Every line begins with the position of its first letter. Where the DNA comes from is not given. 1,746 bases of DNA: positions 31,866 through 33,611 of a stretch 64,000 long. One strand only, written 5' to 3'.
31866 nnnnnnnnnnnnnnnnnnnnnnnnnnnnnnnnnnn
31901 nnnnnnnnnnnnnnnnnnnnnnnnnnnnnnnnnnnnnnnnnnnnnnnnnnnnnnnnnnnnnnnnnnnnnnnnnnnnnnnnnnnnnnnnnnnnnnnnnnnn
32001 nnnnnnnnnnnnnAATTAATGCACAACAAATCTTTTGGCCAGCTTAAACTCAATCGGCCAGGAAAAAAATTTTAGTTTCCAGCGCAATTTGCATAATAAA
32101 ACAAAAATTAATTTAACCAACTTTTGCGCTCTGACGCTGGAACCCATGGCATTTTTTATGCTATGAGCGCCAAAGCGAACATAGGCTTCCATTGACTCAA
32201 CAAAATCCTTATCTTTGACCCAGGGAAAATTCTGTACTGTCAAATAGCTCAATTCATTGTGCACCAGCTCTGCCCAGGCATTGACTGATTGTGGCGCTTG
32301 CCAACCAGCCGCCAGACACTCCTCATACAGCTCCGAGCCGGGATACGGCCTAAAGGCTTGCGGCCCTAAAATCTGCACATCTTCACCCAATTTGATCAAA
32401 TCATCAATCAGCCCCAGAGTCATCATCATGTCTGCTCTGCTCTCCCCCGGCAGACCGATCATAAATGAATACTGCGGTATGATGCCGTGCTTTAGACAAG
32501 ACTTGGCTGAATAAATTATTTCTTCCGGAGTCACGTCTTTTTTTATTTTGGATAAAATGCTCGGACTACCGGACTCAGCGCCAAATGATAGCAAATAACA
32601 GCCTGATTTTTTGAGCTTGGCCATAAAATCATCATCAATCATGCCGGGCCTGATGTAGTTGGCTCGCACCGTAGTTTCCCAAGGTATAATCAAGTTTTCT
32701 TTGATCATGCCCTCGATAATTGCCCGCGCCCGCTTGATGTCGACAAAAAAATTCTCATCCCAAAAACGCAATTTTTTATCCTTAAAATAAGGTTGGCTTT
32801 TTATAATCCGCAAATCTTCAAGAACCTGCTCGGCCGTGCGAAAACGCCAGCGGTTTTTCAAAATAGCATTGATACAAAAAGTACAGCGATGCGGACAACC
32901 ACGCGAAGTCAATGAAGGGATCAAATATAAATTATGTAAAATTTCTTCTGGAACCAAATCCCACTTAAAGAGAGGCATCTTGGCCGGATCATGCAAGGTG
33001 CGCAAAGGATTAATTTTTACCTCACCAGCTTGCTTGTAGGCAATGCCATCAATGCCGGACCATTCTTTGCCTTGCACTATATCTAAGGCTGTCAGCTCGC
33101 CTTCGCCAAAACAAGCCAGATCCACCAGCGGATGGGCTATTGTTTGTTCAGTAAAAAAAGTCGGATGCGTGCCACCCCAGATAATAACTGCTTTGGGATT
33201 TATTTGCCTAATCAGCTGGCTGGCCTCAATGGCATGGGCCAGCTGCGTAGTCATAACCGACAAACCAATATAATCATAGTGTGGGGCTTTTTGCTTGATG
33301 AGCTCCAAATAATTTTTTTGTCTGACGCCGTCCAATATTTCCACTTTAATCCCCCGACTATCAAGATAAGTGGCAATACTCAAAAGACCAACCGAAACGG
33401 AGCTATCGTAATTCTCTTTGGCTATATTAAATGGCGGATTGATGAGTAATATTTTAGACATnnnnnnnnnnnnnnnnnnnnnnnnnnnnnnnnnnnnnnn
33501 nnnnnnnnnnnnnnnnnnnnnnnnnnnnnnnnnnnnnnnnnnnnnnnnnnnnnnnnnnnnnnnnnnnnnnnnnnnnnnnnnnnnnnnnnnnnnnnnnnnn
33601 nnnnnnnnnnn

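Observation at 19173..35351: Sixteen-gene glycan operon interleaving three B12-binding radical SAM enzymes, three SAM methyltransferases and seven GT4 transferases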

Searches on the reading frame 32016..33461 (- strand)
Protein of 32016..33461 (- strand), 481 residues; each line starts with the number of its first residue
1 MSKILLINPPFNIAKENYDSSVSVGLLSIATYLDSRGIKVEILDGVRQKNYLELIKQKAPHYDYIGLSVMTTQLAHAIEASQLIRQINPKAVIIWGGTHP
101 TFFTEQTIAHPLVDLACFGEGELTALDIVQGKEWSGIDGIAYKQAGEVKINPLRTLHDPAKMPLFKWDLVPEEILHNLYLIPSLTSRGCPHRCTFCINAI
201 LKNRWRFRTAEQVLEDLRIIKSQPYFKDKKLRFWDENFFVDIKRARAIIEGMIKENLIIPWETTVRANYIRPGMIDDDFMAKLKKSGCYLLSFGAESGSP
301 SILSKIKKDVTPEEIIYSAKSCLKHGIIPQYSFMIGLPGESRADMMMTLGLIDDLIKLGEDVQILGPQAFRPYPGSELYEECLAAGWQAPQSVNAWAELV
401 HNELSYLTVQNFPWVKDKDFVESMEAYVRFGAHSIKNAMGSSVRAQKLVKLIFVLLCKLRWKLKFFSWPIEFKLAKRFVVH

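Call 3: search_protein_families(library=pfam, proteins=[window:32016-33461:-], max_evalue=0.001)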
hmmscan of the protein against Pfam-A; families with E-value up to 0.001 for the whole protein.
window:32016-33461:- (481 aa): 2 families
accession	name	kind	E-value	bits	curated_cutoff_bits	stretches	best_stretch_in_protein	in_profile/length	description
PF04055.27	Radical_SAM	-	2.2e-20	74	29.5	1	185-351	3-165/166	Radical SAM superfamily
PF02310.24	B12-binding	-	4.3e-18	65.7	32.1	1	23-126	14-118/121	B12 binding domain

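Call 5: search_protein_families(library=ncbifam, proteins=[window:32016-33461:-], max_evalue=0.001)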
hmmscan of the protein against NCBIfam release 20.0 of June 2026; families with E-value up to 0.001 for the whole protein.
window:32016-33461:- (481 aa): 25 families
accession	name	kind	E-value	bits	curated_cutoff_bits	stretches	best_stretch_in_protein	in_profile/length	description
TIGR03471.1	HpnJ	equivalog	1.2e-45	156.3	577.6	1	42-427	49-428/472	hopanoid biosynthesis associated radical SAM protein HpnJ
TIGR04013.1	B12_SAM_MJ_1487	hypoth_equivalog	2.5e-31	108.9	251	1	46-380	29-355/382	TIGR04013 family B12-binding domain/radical SAM domain-containing protein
TIGR04479.1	bcpD_PhpK_rSAM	subfamily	1.2e-28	99.8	600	1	23-353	72-407/504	PhpK family radical SAM P-methyltransferase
TIGR04072.2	rSAM_ladder_B12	equivalog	2.2e-27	95.8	360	1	12-355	8-349/443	lipid biosynthesis B12-binding/radical SAM protein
NF038361.1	rSAM_Sden_1168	equivalog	3.2e-27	95.3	575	1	48-386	129-477/560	Sden_1168 family B12-binding radical SAM P-methyltransferase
NF050148.1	rSAM_ApyD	equivalog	3e-26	92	750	1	25-382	27-393/645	RiPP biosynthesis radical SAM protein ApyD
TIGR02026.1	BchE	equivalog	9e-26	90.8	481.35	1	4-352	2-362/497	magnesium-protoporphyrin IX monomethyl ester anaerobic oxidative cyclase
TIGR04385.1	B12_rSAM_cofa1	equivalog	4.1e-25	88.9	450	1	15-366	12-375/438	B12 lower ligand biosynthesis radical SAM protein BzaD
TIGR04014.1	B12_SAM_MJ_0865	equivalog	4.9e-24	84.9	360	1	41-382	29-358/434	methyl-coenzyme M reductase glutamine C-methyltransferase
TIGR03975.1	rSAM_ocin_1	subfamily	1.4e-15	56.8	281.85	1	61-357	128-432/606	RiPP maturation radical SAM C-methyltransferase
NF040546.1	rSAM_CUAEP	equivalog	4.3e-15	55.4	500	1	26-353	16-339/468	CUAEP/CCAEP-tail radical SAM (seleno)protein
NF040542.1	rSAM_RCCLKC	equivalog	2.8e-13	49.8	450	1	30-334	20-329/423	arsinothricin biosynthesis radical SAM protein ArsL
TIGR04295.1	B12_rSAM_oligo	hypoth_equivalog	1.1e-12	47.4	400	1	90-308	101-314/422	TIGR04295 family B12-binding domain-containing radical SAM protein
NF033712.0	B12_rSAM_KedN5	subfamily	3.9e-10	38.6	700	1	53-197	56-212/624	KedN5 family methylcobalamin-dependent radical SAM C-methyltransferase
TIGR04367.1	HpnR_B12_rSAM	equivalog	1e-09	37.5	650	1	4-316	3-314/490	hopanoid C-3 methylase HpnR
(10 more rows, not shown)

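Call 27: search_solved_structures(query=window:32016-33461:-, max_evalue=0.001)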
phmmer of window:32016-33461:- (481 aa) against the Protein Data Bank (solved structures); distinct sequences matched with E-value up to 0.001: 7.
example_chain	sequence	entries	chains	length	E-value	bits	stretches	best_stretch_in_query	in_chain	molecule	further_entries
9ccb_A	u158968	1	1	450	1.7e-17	66.7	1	76-382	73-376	Radical SAM core domain-containing protein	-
5ul2_A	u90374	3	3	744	1e-14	57.5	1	24-327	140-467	OxsB protein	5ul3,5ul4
6fd2_B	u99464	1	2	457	7.3e-10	41.5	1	186-403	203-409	Putative apramycin biosynthetic oxidoreductase 4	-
6wte_A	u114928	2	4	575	1.4e-07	33.9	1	183-383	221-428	B12-binding domain-containing protein | Tryptophan-C2-methyltransferase containing B12-binding domain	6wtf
4jc0_A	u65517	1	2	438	8.2e-05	24.8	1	186-349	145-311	Ribosomal protein S12 methylthiotransferase RimO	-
2qgq_A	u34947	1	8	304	0.00019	23.6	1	186-351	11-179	Protein TM_1862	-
7kdx_A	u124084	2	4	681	0.00059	22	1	63-197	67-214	Methyltransferase TokK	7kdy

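Call 38: find_homologous_proteins(query=window:32016-33461:-, max_evalue=1e-10)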
Query window:32016-33461:- (481 aa): 2974 proteins with E <= 1e-10 among 8000 candidates; the best 120 are listed.
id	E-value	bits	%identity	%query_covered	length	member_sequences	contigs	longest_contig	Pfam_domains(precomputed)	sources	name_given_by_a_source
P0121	0.0e+0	1110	100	100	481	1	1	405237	PF04055.28,PF02310.25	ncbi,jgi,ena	ncbi:MAG: radical SAM protein [Patescibacteria group bacterium]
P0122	1.8e-251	853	75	100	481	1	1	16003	PF04055.28,PF02310.25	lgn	-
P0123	3.5e-250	849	73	100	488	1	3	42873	PF04055.28,PF02310.25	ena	-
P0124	4.0e-249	845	76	100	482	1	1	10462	PF04055.28,PF02310.25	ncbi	-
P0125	6.5e-249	845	73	100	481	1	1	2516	PF04055.28,PF02310.25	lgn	-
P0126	2.9e-248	843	74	100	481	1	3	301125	PF04055.28,PF02310.25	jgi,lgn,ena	-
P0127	5.0e-248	842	74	99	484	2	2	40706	PF04055.28,PF02310.25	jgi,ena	-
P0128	6.0e-248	842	74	100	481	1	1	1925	PF04055.28,PF02310.25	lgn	-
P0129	6.1e-248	842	73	100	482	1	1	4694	PF04055.28,PF02310.25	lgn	-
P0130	9.1e-248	841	74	100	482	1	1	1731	PF04055.28,PF02310.25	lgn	-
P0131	2.0e-246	837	74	100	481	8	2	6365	PF04055.28,PF02310.25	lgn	-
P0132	1.0e-245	834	73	100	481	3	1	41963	PF04055.28,PF02310.25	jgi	jgi:radical SAM superfamily enzyme YgiQ (UPF0313 family)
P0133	1.4e-245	834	75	100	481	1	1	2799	PF04055.28,PF02310.25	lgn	-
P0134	2.0e-245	833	73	100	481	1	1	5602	PF04055.28,PF02310.25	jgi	-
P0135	2.6e-245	833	74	100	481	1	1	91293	PF04055.28,PF02310.25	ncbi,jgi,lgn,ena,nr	ncbi:B12-binding domain-containing radical SAM protein [Patescibacteria group bacterium]|nr:B12-bind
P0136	2.8e-245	833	73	100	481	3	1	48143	PF04055.28,PF02310.25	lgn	-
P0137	4.5e-245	832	71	100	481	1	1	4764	PF04055.28,PF02310.25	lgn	-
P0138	5.0e-245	832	73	100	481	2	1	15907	PF04055.28,PF02310.25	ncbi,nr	ncbi:B12-binding domain-containing radical SAM protein [Patescibacteria group bacterium]|nr:B12-bind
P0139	5.5e-245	832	73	100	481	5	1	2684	PF04055.28,PF02310.25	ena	-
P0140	1.6e-244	830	73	100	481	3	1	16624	PF04055.28,PF02310.25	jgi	-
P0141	2.7e-244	830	73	100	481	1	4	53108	PF04055.28,PF02310.25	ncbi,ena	-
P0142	4.3e-244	829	73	100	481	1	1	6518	PF04055.28,PF02310.25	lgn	-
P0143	5.1e-244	829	71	100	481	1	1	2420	PF04055.28,PF02310.25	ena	-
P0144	5.5e-244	829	74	100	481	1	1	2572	PF04055.28,PF02310.25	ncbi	-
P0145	1.2e-243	827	73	100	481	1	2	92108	PF04055.28,PF02310.25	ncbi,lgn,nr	ncbi:MAG: radical SAM protein [Patescibacteria group bacterium]|nr:radical SAM protein [Patescibacte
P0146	1.7e-243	827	72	100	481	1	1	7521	PF04055.28,PF02310.25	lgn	-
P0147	3.9e-243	826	74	100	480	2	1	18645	PF04055.28,PF02310.25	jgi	-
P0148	6.2e-243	825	72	100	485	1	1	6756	PF04055.28,PF02310.25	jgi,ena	-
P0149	7.9e-243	825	72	100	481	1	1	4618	PF04055.28,PF02310.25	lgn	-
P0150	8.8e-243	825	71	99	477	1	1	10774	PF04055.28,PF02310.25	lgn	-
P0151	1.1e-242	824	72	100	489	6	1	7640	PF04055.28,PF02310.25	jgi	-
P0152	1.9e-242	823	72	100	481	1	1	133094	PF04055.28,PF02310.25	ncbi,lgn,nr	ncbi:MAG: hypothetical protein C3F02_00390 [Parcubacteria group bacterium]|nr:MAG: hypothetical prot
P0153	2.2e-242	823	73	100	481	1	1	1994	PF04055.28,PF02310.25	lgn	-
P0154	2.8e-242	823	73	100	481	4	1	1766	PF04055.28,PF02310.25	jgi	jgi:radical SAM superfamily enzyme YgiQ (UPF0313 family)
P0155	4.3e-242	822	72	100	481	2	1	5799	PF04055.28,PF02310.25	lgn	-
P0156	8.5e-242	821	73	100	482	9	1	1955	PF04055.28,PF02310.25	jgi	-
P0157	1.3e-241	821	71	100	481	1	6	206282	PF04055.28,PF02310.25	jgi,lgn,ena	-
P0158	1.6e-241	820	70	100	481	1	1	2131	PF04055.28,PF02310.25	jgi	jgi:anaerobic magnesium-protoporphyrin IX monomethyl ester cyclase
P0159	1.6e-241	820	72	100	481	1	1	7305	PF04055.28,PF02310.25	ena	-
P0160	1.7e-241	820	73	100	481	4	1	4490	PF04055.28,PF02310.25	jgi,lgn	jgi:radical SAM superfamily enzyme YgiQ (UPF0313 family)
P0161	1.9e-241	820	73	100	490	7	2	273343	PF04055.28,PF02310.25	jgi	-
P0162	2.4e-241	820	71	100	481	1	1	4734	PF04055.28,PF02310.25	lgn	-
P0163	3.5e-241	819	73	100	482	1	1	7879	PF04055.28,PF02310.25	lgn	-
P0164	3.6e-241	819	73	100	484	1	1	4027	PF04055.28,PF02310.25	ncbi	-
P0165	3.7e-241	819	73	100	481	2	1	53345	PF04055.28,PF02310.25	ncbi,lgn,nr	ncbi:MAG: radical SAM protein [Candidatus Buchananbacteria bacterium]|nr:radical SAM protein [Candid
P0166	4.0e-241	819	72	100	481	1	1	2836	PF04055.28,PF02310.25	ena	-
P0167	4.0e-241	819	72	100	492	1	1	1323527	PF04055.28,PF02310.25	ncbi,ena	-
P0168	4.9e-241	819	72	100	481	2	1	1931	PF04055.28,PF02310.25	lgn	-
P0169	1.2e-240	818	73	100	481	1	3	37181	PF04055.28,PF02310.25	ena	-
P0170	1.4e-240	817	71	100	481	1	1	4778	PF04055.28,PF02310.25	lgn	-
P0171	1.5e-240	817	71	100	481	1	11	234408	PF04055.28,PF02310.25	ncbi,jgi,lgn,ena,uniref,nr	ncbi:MAG: hypothetical protein A3J62_03670 [Candidatus Buchananbacteria bacterium RIFCSPHIGHO2_02_FU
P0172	1.5e-240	817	72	100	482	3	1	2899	PF04055.28,PF02310.25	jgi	jgi:radical SAM superfamily enzyme YgiQ (UPF0313 family)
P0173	2.3e-240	817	73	100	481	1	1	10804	PF04055.28,PF02310.25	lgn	-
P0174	2.4e-240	816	71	100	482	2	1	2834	PF04055.28,PF02310.25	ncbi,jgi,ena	ncbi:MAG: radical SAM protein [Patescibacteria group bacterium]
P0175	3.2e-240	816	72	99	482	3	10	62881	PF04055.28,PF02310.25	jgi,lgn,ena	jgi:radical SAM superfamily enzyme YgiQ (UPF0313 family)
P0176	4.8e-240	815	72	100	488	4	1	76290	PF04055.28,PF02310.25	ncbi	ncbi:MAG: radical SAM protein [Patescibacteria group bacterium]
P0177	4.9e-240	815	72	100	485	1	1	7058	PF04055.28,PF02310.25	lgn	-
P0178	5.8e-240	815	72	100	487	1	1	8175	PF04055.28,PF02310.25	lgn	-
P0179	5.8e-240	815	73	100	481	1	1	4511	PF04055.28,PF02310.25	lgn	-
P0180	8.6e-240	815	73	100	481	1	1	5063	PF04055.28,PF02310.25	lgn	-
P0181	8.7e-240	815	72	99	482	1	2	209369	PF04055.28,PF02310.25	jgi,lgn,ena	-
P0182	1.2e-239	814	72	100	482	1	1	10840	PF04055.28,PF02310.25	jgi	-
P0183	1.3e-239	814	72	100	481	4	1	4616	PF04055.28,PF02310.25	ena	-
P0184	3.6e-239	813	73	100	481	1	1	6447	PF04055.28,PF02310.25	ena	-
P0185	4.7e-239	812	72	100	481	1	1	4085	PF04055.28,PF02310.25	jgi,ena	-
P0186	7.1e-239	812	73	99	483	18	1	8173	PF04055.28,PF02310.25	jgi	-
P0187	7.2e-239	812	72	100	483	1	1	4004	PF04055.28,PF02310.25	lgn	-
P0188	9.8e-239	811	71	100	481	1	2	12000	PF04055.28,PF02310.25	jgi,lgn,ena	-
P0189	1.1e-238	811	72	100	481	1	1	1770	PF04055.28,PF02310.25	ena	-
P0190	1.2e-238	811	72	100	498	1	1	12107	PF04055.28,PF02310.25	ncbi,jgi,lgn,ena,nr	ncbi:B12-binding domain-containing radical SAM protein [Patescibacteria group bacterium]|nr:B12-bind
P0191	1.4e-238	811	72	99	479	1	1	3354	PF04055.28,PF02310.25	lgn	-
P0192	1.4e-238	811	71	99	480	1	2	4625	PF04055.28,PF02310.25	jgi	-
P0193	1.5e-238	811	71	100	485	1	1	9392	PF04055.28,PF02310.25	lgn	-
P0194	1.8e-238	810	72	99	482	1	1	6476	PF04055.28,PF02310.25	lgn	-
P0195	1.9e-238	810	70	100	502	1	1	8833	PF04055.28,PF02310.25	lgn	-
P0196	2.2e-238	810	73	100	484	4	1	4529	PF04055.28,PF02310.25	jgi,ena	-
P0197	2.4e-238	810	70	100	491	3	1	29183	PF04055.28,PF02310.25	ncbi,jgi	ncbi:MAG: radical SAM protein [Patescibacteria group bacterium]|jgi:radical SAM superfamily enzyme Y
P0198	2.8e-238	810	72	100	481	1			PF04055.28,PF02310.25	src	-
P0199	3.3e-238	809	72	99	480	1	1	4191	PF04055.28,PF02310.25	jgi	jgi:radical SAM superfamily enzyme YgiQ (UPF0313 family)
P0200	4.0e-238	809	72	99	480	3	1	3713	PF04055.28,PF02310.25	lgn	-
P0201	4.5e-238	809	70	100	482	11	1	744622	PF04055.28,PF02310.25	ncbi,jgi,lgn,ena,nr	ncbi:B12-binding domain-containing radical SAM protein [Patescibacteria group bacterium]|nr:B12-bind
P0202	6.8e-238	808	72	100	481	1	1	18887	PF04055.28,PF02310.25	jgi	jgi:anaerobic magnesium-protoporphyrin IX monomethyl ester cyclase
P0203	8.1e-238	808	72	100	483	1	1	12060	PF04055.28,PF02310.25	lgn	-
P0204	1.1e-237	808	71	99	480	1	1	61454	PF04055.28,PF02310.25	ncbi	-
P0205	1.3e-237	807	72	100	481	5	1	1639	PF04055.28,PF02310.25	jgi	jgi:radical SAM superfamily enzyme YgiQ (UPF0313 family)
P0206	1.5e-237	807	71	100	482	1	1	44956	PF04055.28,PF02310.25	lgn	-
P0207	2.2e-237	807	71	100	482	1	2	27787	PF04055.28,PF02310.25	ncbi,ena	-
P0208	2.8e-237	806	69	100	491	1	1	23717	PF04055.28,PF02310.25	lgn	-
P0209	2.9e-237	806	72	100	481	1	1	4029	PF04055.28,PF02310.25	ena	-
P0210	3.8e-237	806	71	100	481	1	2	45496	PF04055.28,PF02310.25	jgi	-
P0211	3.8e-237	806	71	100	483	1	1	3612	PF04055.28,PF02310.25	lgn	-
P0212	4.5e-237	806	71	100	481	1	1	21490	PF04055.28,PF02310.25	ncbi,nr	ncbi:MAG: radical SAM protein [Candidatus Magasanikbacteria bacterium]|nr:radical SAM protein [Candi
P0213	4.6e-237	806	70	100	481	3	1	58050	PF04055.28,PF02310.25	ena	-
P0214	4.6e-237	806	72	100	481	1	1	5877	PF04055.28,PF02310.25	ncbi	-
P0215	4.7e-237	806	70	100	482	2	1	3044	PF04055.28,PF02310.25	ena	-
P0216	7.7e-237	805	71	99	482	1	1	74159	PF04055.28,PF02310.25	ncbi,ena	-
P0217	8.5e-237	805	71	100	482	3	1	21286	PF04055.28,PF02310.25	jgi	-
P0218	1.0e-236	805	71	100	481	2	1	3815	PF04055.28,PF02310.25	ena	-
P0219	1.5e-236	804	72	100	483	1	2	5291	PF04055.28,PF02310.25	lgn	-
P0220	1.8e-236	804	70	100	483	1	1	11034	PF04055.28,PF02310.25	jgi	-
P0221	1.9e-236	804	72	100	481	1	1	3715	PF04055.28,PF02310.25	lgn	-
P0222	2.2e-236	803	71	100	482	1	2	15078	PF04055.28,PF02310.25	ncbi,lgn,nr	ncbi:MAG: cobalamin B12-binding domain-containing protein [Candidatus Portnoybacteria bacterium]|nr:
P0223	2.3e-236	803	72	99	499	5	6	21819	PF04055.28,PF02310.25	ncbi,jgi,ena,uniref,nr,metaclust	ncbi:hypothetical protein COU23_03150 [Candidatus Kuenenbacteria bacterium CG10_big_fil_rev_8_21_14_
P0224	2.5e-236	803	71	100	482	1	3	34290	PF04055.28,PF02310.25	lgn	-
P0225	2.9e-236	803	72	100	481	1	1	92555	PF04055.28,PF02310.25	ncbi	-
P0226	2.9e-236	803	72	100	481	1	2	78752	PF04055.28,PF02310.25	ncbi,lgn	-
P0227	4.5e-236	802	71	100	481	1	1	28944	PF04055.28,PF02310.25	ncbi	-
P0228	5.0e-236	802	70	100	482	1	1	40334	PF04055.28,PF02310.25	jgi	jgi:anaerobic magnesium-protoporphyrin IX monomethyl ester cyclase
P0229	5.2e-236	802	71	100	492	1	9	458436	PF04055.28,PF02310.25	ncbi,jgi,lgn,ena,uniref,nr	ncbi:MAG: Fe-S protein, radical SAM family [Candidatus Magasanikbacteria bacterium GW2011_GWC2_40_17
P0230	7.2e-236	802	71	100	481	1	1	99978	PF04055.28,PF02310.25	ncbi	ncbi:MAG: radical SAM protein [bacterium]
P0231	1.8e-235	800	69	100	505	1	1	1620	PF04055.28,PF02310.25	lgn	-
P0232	2.4e-235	800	70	100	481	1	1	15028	PF04055.28,PF02310.25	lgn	-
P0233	5.7e-235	799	71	99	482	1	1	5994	PF04055.28,PF02310.25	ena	-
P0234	5.8e-235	799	69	100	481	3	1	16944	PF04055.28,PF02310.25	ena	-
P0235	7.0e-235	798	71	99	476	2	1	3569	PF04055.28,PF02310.25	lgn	-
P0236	7.5e-235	798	71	100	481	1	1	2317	PF04055.28,PF02310.25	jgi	jgi:radical SAM superfamily enzyme YgiQ (UPF0313 family)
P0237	9.6e-235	798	71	100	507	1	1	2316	PF04055.28,PF02310.25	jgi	-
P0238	1.1e-234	798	72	100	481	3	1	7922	PF04055.28,PF02310.25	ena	-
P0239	1.2e-234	798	71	100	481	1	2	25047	PF04055.28,PF02310.25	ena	-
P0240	1.4e-234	798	70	100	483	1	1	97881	PF04055.28,PF02310.25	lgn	-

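Call 39: find_encoding_contigs(protein=P0229, flank=10000, max_places=1)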
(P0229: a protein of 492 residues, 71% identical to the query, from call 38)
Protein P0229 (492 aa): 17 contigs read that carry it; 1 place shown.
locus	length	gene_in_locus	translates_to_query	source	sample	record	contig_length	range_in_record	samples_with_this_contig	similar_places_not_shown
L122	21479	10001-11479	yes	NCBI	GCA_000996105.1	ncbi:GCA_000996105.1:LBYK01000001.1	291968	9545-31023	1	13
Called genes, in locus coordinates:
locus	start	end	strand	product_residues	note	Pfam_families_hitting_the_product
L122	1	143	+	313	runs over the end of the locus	PF01073:3Beta_HSD, PF01370:Epimerase, PF02719:Polysacc_synt_2 (faint), PF04321:RmlD_sub_bind (weak), PF07993:NAD_binding_4 (faint), PF16363:GDP_Man_Dehyd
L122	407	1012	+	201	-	PF14478:DUF4430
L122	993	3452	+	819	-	-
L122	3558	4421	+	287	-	PF01040:UbiA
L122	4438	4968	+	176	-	PF20221:DUF6580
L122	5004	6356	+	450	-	PF02310:B12-binding, PF04055:Radical_SAM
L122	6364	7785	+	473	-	PF00890:FAD_binding_2 (faint), PF01266:DAO (weak), PF01593:Amino_oxidase, PF03486:HI0933_like (weak), PF13450:NAD_binding_8, PF13738:Pyr_redox_3 (weak)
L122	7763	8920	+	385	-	-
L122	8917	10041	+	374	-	PF13439:Glyco_transf_4, PF13579:Glyco_trans_4_4, PF20706:GT4-conflict, PF00534:Glycos_transf_1, PF13692:Glyco_trans_1_4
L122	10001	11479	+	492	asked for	PF02310:B12-binding, PF04055:Radical_SAM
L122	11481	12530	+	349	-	PF20706:GT4-conflict, PF00534:Glycos_transf_1, PF13692:Glyco_trans_1_4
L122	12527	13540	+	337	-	PF13477:Glyco_trans_4_2 (faint), PF00534:Glycos_transf_1, PF13692:Glyco_trans_1_4 (weak)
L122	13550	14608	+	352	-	PF02350:Epimerase_2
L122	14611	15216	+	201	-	PF13489:Methyltransf_23, PF13649:Methyltransf_25 (faint), PF08241:Methyltransf_11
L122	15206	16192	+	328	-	PF04055:Radical_SAM, PF13186:SPASM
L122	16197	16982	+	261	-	PF01522:Polysacc_deac_1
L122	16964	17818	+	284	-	PF00535:Glycos_transf_2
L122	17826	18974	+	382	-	PF13439:Glyco_transf_4 (weak), PF00534:Glycos_transf_1, PF13692:Glyco_trans_1_4, PF13524:Glyco_trans_1_2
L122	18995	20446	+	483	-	PF13489:Methyltransf_23, PF08241:Methyltransf_11, PF08242:Methyltransf_12 (weak), PF13649:Methyltransf_25, PF13847:Methyltransf_31, PF00535:Glycos_transf_2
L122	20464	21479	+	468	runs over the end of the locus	PF02310:B12-binding, PF04055:Radical_SAM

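Call 40: find_encoding_contigs(protein=P0167, flank=10000, max_places=1)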
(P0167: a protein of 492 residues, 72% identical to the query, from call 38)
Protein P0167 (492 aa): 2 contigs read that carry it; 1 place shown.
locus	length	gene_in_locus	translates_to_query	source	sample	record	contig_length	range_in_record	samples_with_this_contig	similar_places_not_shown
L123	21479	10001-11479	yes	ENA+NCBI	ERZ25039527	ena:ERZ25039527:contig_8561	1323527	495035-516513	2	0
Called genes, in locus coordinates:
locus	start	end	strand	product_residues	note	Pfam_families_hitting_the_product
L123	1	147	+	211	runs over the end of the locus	PF13489:Methyltransf_23 (weak), PF08241:Methyltransf_11, PF08242:Methyltransf_12 (faint), PF13649:Methyltransf_25 (weak), PF13847:Methyltransf_31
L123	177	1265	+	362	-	PF00534:Glycos_transf_1, PF13692:Glyco_trans_1_4, PF13524:Glyco_trans_1_2 (faint)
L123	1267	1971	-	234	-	-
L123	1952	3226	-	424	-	PF01943:Polysacc_synt, PF13440:Polysacc_synt_3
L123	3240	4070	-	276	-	PF00535:Glycos_transf_2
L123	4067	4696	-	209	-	PF13489:Methyltransf_23, PF08241:Methyltransf_11, PF13649:Methyltransf_25 (weak)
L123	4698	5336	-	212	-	PF13489:Methyltransf_23, PF08241:Methyltransf_11, PF08242:Methyltransf_12 (faint), PF13847:Methyltransf_31 (weak)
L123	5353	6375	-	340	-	PF02350:Epimerase_2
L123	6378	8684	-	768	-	PF13477:Glyco_trans_4_2 (faint), PF13439:Glyco_transf_4, PF13579:Glyco_trans_4_4, PF20706:GT4-conflict, PF00534:Glycos_transf_1, PF13692:Glyco_trans_1_4, PF00534:Glycos_transf_1, PF13692:Glyco_trans_1_4, +1 more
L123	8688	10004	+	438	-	PF13439:Glyco_transf_4, PF13579:Glyco_trans_4_4, PF00534:Glycos_transf_1, PF13692:Glyco_trans_1_4, PF13524:Glyco_trans_1_2 (weak)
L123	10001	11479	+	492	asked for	PF02310:B12-binding, PF04055:Radical_SAM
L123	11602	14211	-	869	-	PF01073:3Beta_HSD (weak), PF01370:Epimerase, PF04321:RmlD_sub_bind (weak), PF16363:GDP_Man_Dehyd, PF13439:Glyco_transf_4 (weak), PF00534:Glycos_transf_1, PF13692:Glyco_trans_1_4, PF13524:Glyco_trans_1_2, +1 more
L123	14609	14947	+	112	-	-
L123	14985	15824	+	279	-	PF13579:Glyco_trans_4_4 (weak), PF00534:Glycos_transf_1, PF13692:Glyco_trans_1_4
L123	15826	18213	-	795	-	PF04932:Wzy_C, PF07719:TPR_2 (faint)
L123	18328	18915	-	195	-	PF01797:Y1_Tnp (faint)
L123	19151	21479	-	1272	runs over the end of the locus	-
